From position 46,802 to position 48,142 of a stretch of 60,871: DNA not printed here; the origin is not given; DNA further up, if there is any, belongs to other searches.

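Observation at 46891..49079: Self-contained high-GC three-gene operon of unrecognisable membrane-associated proteins next to tRNA-Leu(TAG)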

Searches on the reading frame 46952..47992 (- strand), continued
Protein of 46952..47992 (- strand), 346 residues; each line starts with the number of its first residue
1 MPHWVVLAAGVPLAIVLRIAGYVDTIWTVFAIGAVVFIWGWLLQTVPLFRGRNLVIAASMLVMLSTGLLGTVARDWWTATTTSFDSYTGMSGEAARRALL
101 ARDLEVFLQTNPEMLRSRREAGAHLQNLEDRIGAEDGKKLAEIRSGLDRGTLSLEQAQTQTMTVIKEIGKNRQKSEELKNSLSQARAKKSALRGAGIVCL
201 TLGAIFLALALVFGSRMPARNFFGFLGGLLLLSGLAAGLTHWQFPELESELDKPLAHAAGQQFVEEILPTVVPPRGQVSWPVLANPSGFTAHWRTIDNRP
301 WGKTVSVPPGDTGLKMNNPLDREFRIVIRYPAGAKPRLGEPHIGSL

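Call 44: find_encoding_contigs(protein=P0010, flank=7000, max_places=2)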
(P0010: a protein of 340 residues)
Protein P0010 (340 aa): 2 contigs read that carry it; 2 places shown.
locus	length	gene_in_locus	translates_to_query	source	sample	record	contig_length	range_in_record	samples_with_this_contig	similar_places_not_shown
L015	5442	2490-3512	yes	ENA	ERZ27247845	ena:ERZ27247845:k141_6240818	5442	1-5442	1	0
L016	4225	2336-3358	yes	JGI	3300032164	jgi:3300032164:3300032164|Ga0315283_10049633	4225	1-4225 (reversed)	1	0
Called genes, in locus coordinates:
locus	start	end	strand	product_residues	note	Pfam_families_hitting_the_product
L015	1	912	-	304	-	?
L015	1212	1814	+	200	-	-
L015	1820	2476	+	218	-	-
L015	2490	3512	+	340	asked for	-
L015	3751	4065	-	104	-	PF18895:T4SS_pilin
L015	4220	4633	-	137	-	PF18895:T4SS_pilin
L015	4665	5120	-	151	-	PF18895:T4SS_pilin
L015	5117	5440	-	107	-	?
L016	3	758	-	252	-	?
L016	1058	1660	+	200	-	-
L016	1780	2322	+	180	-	-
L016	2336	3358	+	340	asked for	-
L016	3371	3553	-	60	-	-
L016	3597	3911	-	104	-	PF18895:T4SS_pilin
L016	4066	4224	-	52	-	?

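Call 48: list_cluster_members(proteins=[P0003, P0005, P0009, P0013, P0011, P0015, P0020, P0035])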
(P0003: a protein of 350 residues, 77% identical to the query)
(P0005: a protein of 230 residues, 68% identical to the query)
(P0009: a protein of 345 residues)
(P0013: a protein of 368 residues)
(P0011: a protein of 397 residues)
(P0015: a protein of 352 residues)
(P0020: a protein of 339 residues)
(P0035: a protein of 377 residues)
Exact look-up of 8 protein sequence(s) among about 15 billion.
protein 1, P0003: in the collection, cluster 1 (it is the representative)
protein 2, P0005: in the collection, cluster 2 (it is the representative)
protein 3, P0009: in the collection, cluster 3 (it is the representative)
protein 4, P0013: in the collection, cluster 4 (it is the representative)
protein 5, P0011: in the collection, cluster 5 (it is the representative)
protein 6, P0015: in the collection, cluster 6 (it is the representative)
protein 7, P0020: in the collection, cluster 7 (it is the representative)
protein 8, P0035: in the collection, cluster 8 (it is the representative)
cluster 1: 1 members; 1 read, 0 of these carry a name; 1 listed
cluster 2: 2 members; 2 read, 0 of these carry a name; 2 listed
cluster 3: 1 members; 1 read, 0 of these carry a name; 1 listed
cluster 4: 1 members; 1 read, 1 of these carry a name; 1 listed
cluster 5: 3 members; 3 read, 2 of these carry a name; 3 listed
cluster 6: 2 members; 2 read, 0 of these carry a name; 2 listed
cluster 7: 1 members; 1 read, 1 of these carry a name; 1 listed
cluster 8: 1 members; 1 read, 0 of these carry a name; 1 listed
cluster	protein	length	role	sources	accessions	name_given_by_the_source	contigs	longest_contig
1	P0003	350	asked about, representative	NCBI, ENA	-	-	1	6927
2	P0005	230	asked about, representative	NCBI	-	-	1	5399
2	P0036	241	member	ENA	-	-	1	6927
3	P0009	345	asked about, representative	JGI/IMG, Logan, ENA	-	-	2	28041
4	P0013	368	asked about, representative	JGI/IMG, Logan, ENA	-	uncharacterized protein YpmB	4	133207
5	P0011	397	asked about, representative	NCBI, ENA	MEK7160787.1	MAG: hypothetical protein AAB724_02045 [Patescibacteria group bacterium]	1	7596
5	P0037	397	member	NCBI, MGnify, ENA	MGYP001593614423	CR=1 FL=1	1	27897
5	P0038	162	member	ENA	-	-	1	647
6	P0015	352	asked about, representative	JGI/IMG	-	-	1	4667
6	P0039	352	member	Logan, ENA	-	-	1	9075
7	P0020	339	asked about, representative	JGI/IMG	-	hypothetical protein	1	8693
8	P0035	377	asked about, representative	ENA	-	-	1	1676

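Call 51: find_encoding_contigs(protein=P0026, flank=8000, max_places=2)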
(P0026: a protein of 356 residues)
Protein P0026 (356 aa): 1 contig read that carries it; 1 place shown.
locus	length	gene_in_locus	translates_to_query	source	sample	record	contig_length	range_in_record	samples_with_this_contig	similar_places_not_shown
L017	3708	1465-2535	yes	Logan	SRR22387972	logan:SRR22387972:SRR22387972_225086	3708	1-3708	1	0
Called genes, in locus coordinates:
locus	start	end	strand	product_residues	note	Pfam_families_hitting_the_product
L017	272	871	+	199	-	-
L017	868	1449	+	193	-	-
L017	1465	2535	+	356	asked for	-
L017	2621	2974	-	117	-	PF18895:T4SS_pilin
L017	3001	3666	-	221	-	PF04956:TrbC (faint), PF18895:T4SS_pilin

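Call 52: find_encoding_contigs(protein=P0020, flank=8000, max_places=2)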
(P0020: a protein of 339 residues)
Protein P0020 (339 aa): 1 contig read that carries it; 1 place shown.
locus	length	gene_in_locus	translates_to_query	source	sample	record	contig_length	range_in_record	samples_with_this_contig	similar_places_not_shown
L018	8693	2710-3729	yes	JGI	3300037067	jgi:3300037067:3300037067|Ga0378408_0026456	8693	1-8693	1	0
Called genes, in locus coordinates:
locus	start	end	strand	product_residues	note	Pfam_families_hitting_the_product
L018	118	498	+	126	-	PF05635:23S_rRNA_IVP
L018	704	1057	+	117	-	-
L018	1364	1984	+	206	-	-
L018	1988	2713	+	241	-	-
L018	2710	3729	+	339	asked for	-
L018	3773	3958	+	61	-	-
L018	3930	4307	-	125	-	PF18895:T4SS_pilin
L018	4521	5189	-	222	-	-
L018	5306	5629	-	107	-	PF04956:TrbC, PF18895:T4SS_pilin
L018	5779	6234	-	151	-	PF04956:TrbC (weak), PF18895:T4SS_pilin (weak)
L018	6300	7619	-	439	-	PF01547:SBP_bac_1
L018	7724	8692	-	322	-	?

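Call 53: find_encoding_contigs(protein=P0024, flank=8000, max_places=2)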
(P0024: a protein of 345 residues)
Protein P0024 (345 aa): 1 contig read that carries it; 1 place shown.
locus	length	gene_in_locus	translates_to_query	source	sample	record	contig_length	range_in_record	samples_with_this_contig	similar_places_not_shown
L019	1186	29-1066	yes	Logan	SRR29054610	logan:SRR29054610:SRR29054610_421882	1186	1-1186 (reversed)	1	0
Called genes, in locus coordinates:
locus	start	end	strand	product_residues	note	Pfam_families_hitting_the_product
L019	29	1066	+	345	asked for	-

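Call 65: search_solved_structures(query=A7, max_evalue=10)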
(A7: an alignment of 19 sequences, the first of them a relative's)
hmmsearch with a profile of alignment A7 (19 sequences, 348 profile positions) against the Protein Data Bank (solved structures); distinct sequences matched with E-value up to 10: 4.
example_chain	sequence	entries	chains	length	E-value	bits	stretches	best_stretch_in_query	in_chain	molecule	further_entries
8q0p_A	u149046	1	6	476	0.31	13.6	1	161-289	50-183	Variant surface glycoprotein MITat 1.21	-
25vf_9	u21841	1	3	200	2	10.9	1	189-239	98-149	Putative phage tail assembly protein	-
8ug6_A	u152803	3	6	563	4.7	9.7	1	185-233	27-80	Proton channel OTOP2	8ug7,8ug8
8uga_A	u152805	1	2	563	4.7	9.7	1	185-233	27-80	Proton channel OTOP2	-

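Call 69: search_protein_families(library=pfam, alignment_id=A7, max_evalue=0.1)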
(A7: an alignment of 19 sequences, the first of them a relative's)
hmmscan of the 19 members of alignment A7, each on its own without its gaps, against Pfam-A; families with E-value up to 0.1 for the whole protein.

A. member 1, P0001 (346 aa): 1 family
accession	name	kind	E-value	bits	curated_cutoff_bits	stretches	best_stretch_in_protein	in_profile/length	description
PF07332.16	Phage_holin_3_6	-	0.056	13.9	28.4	1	187-240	34-89/116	Putative Actinobacterial Holin-X, holin superfamily III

B. families by the number of members that match (of 19 scanned): 27 families (the first 25 are shown)
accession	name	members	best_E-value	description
PF20990.2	DUF2207_C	6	8.1e-05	Predicted membrane protein (DUF2207) C-terminal domain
PF13567.11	DUF4131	6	0.0052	Domain of unknown function (DUF4131)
PF13858.11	DUF4199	2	7.9e-06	Protein of unknown function (DUF4199)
PF04932.20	Wzy_C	2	0.0084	O-Antigen ligase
PF11992.13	TgpA_N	2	0.011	TgpA N-terminal domain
PF13491.11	FtsK_4TM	1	9.4e-05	4TM region of DNA translocase FtsK/SpoIIIE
PF02322.20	Cyt_bd_oxida_II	1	0.002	Cytochrome bd terminal oxidase subunit II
PF03600.22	CitMHS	1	0.0069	Citrate transporter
PF24961.1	NfeD_membrane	1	0.01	NfeD integral membrane domain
PF23532.1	Microp_apicomplexa_18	1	0.012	Apicomplexa microprotein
PF19992.4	DUF6427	1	0.013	Family of unknown function (DUF6427)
PF12318.13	FAD-SLDH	1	0.016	Membrane bound FAD containing D-sorbitol dehydrogenase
PF09520.16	RE_TdeIII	1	0.02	Type II restriction endonuclease, TdeIII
PF06870.17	RNA_pol_I_A49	1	0.022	A49-like RNA polymerase I associated factor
PF25802.1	WWC1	1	0.028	WWC1-like, helical hairpin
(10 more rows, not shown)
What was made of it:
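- Weak matches of 6 of 19 o3 homologues to DUF2207_C, a generic predicted membrane protein family (call 69).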

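Call 75: predict_structure(alignment_id=A7)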
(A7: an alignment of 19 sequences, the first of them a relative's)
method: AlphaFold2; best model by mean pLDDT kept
length: 346 residues; sequences in the alignment: 19
mean_pLDDT: 68.5   pTM: 0.29
mean pLDDT of the five models: 68.5, 68.5, 63.8, 62.6, 60.8
residues with pLDDT >= 90: 9; 70-90: 174; 50-70: 118; < 50: 45
segments of 3 or more residues with pLDDT < 50: 84-90, 111-115, 182-190, 248-260
pLDDT, mean of each block of 10 residues (from residue 1): 63 67 67 73 71 74 73 67 48 52 57 47 51 64 79 82 78 64 47 61 69 65 73 74 57 45 80 73 88 84 85 82 84 86 68
secondary structure, 60 per line:
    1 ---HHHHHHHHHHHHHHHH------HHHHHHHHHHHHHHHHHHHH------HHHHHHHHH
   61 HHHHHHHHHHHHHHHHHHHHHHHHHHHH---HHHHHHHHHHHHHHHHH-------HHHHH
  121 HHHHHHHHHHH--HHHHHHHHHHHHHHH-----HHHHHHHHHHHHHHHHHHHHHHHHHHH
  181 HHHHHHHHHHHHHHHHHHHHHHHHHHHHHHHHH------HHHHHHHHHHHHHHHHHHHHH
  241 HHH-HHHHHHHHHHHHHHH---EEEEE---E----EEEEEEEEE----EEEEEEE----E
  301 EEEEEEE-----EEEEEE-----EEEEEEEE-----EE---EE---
elements in order: H4-19 H26-45 H52-88 H92-108 H116-131 H134-148 H154-213 H220-243 H245-259 E263-267 E276-284 E289-295 E300-307 E313-318 E324-331
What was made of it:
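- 46952..47992 (-): o3: a 346-aa protein with 5 TM segments. It has 3 TMs, a conserved helical domain of about 120 aa (motif NPxML(K/R)SR), 2 more TMs, and a lineage-variable C-terminal Ig-like beta-sandwich (residues 262-346). AF2 with 19 sequences gives pLDDT 68.5 overall and 80-88 for most of the C-terminal domain (call 75).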

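Call 78: list_cluster_members(proteins=[L001:14354-16852:-, L003:818-2458:+, L013:2401-4170:+, L013:11360-12682:-, L010:4504-5811:-, L018:6300-7619:-, L001:4256-5338:+, L001:12412-13719:-])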
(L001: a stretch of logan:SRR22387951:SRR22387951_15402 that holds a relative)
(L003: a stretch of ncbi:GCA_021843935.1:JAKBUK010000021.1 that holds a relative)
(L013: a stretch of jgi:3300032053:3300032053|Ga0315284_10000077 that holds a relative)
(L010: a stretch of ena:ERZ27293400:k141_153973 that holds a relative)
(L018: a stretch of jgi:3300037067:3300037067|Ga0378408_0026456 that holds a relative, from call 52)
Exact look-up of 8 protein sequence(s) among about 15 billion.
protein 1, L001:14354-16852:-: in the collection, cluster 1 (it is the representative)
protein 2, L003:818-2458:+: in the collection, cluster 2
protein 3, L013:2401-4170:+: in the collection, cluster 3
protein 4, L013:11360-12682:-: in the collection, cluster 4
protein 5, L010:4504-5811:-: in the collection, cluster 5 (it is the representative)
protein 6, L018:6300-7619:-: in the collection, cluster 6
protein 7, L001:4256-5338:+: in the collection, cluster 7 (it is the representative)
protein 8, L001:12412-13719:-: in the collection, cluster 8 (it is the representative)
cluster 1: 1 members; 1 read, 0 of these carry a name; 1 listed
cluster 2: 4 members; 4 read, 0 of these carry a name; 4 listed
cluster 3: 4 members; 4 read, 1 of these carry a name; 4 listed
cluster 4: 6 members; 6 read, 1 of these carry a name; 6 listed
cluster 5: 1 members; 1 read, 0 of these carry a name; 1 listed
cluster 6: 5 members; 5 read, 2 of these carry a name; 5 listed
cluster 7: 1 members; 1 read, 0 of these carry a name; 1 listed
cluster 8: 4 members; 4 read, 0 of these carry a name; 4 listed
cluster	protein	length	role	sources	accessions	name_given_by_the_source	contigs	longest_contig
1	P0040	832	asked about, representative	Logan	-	-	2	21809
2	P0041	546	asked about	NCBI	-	-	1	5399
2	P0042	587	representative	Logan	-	-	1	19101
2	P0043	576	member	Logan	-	-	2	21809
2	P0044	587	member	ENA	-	-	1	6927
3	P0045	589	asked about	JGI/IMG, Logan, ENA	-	-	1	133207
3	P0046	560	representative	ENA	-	-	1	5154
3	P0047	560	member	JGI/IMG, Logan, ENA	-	vancomycin resistance protein YoaR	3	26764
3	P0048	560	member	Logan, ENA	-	-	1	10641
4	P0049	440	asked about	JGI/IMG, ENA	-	-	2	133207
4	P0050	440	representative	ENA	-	-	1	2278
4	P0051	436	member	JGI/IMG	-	multiple sugar transport system substrate-binding protein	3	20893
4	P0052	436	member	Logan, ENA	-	-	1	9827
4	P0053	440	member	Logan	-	-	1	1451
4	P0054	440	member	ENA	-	-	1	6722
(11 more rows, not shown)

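Call 79: fold_search(model_id=the predicted structure, library=pdb)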
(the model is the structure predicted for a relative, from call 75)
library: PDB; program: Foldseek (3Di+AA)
matches with E <= 10: 1246; with E <= 0.001: 0
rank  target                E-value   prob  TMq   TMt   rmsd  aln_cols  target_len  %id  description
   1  5azw_B                4.5e-03  0.99  0.16  0.43   5.5        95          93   13  Crystal structure of p24beta1 GOLD domain (released 2016-09-14)
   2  8iqe_A                5.1e-03  0.98  0.14  0.10   6.1        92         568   12  Crystal structure of tetrameric K2-2 TSP (released 2024-02-21)
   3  7bhq_A                5.4e-03  0.96  0.16  0.26  12.6       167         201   11  In situ assembled Salmonella FlgD hook cap complex (released 2021-05-05)
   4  3h8u_B                6.1e-03  0.75  0.10  0.25  13.0        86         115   20  Crystal structure of uncharacterized conserved protein with double-stranded beta-helix domain (YP_001338853.1) from Kl (released 2009-05-12)
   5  1x7n                  6.5e-03  0.77  0.09  0.16  14.6        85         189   20  The crystal structure of Pyrococcus furiosus phosphoglucose isomerase with bound 5-phospho-D-arabinonate and Manganese (released 2004-10-12)
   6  7vrr_A                7.8e-03  0.85  0.13  0.33   8.2       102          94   17  Crystal structure of Arabidopsis thaliana HDT1 (released 2022-09-21)
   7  1j3p_A                8.3e-03  0.75  0.10  0.16  14.4        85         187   20  Crystal structure of Thermococcus litoralis phosphoglucose isomerase (released 2004-02-24)
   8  8iq5_A                9.3e-03  0.98  0.15  0.10   5.9        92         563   16  Crystal structure of trimeric K2-2 TSP (released 2024-02-21)
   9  4lum_A                9.3e-03  0.72  0.09  0.16  14.5        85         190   19  The crystal structure of the P132V mutant of Pyrococcus furiosus phosphoglucose isomerase in complex with manganese an (released 2014-07-30)
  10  5flh_A                9.3e-03  0.66  0.10  0.17  15.2       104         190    9  Free state of Ni-quercetinase (released 2016-06-01)
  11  5flj_L                9.9e-03  0.38  0.09  0.14  14.9       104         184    9  enzyme-substrate-dioxygen complex of Ni-quercetinase (released 2016-06-01)
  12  8iq5_D                1.3e-02  0.97  0.15  0.10   5.9        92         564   16  Crystal structure of trimeric K2-2 TSP (released 2024-02-21)
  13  2gc0_A                1.3e-02  0.66  0.09  0.15  14.5        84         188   20  The crystal structure of phosphoglucose isomerase from Pyrococcus furiosus in complex with 5-phospho-D-arabinonohydrox (released 2006-04-11)
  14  1dgw_A                1.3e-02  0.57  0.11  0.18  12.2        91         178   16  Structure of the rhombohedral crystal of canavalin from jack bean (released 1999-12-20)
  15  5u57_D                1.3e-02  0.41  0.08  0.14  13.9        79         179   11  Psf4 in complex with Fe2+ and (S)-2-HPP (released 2017-01-04)
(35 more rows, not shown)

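Call 84: find_related_loci(query=A8, collection=metagenome_contigs, flank=6000)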
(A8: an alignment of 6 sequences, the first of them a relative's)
Query A8 (347 aa) in metagenome_contigs; peptide patterns used: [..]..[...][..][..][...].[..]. (x = any residue, [..] = any of these).
393 stretches matched a pattern; 5 encode a relative of the query (tblastn E <= 1e-3); 5 distinct loci.
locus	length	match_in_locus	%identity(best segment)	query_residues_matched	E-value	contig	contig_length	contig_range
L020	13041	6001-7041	100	1-347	0e+0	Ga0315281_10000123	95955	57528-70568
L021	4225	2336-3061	53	1-237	1e-78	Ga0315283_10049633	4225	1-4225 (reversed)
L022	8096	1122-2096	32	1-307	3e-52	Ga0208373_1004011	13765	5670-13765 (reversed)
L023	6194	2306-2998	35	19-239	2e-37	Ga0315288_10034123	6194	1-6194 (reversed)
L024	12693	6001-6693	35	19-239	2e-37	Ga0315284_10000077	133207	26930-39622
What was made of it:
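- Tried and rejected: A subset alignment returned 5 loci (call 84).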

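Call 87: fold_search(model_id=the predicted structure, library=viral)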
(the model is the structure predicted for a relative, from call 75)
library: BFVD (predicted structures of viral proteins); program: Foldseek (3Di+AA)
matches with E <= 10: 888; with E <= 0.001: 4
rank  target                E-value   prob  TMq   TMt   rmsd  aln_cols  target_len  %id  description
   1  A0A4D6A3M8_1          7.2e-05  0.96  0.18  0.06  64.9       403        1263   14  (no name in the UniProt tables at hand)
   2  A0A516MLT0            3.6e-04  0.98  0.18  0.22  46.7       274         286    9  (no name in the UniProt tables at hand)
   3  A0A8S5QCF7            4.6e-04  0.69  0.14  0.10  60.3       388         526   14  Uncharacterized protein [Siphoviridae sp. ctqBH20]
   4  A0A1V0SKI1            9.5e-04  1.00  0.18  0.36  13.5       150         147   10  Uncharacterized protein [Klosneuvirus KNV1]
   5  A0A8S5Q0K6            1.0e-03  0.77  0.17  0.18  41.5       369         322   11  Uncharacterized protein (Fragment) [Podoviridae sp. ctack17]
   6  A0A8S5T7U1            1.2e-03  0.99  0.19  0.12  17.5       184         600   11  Tyrosine phosphatase family protein [Siphoviridae sp. ctAsH36]
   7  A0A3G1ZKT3            1.6e-03  0.97  0.16  0.26  14.9       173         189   11  Transmembrane domain protein [Halobacterium phage phiH]
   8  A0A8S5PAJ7            2.5e-03  0.51  0.14  0.08  54.7       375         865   12  Uncharacterized protein [Siphoviridae sp. ctsfh5]
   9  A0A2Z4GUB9            2.8e-03  0.87  0.19  0.10  44.5       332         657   11  (no name in the UniProt tables at hand)
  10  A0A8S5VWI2            3.3e-03  0.72  0.13  0.06  32.2       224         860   11  (no name in the UniProt tables at hand)
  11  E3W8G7                4.0e-03  0.66  0.15  0.07  70.7       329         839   12  Tail spike domain-containing protein [Leuconostoc phage phiMH1]
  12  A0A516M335            5.1e-03  0.99  0.17  0.42   7.4        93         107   11  (no name in the UniProt tables at hand)
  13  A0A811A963            5.1e-03  0.91  0.16  0.06  15.2       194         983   10  (no name in the UniProt tables at hand)
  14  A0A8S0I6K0            5.1e-03  0.77  0.11  0.29  14.1        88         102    6  (no name in the UniProt tables at hand)
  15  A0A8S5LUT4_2          5.4e-03  0.51  0.16  0.08  64.1       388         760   11  Tail protein [Siphoviridae sp. ctMsr1]
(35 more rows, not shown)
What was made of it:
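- Tried and rejected: Against BFVD, a few hits had E<1e-3 but TM-scores of about 0.18 and rmsd of 13-65 A, so they are meaningless (call 87).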
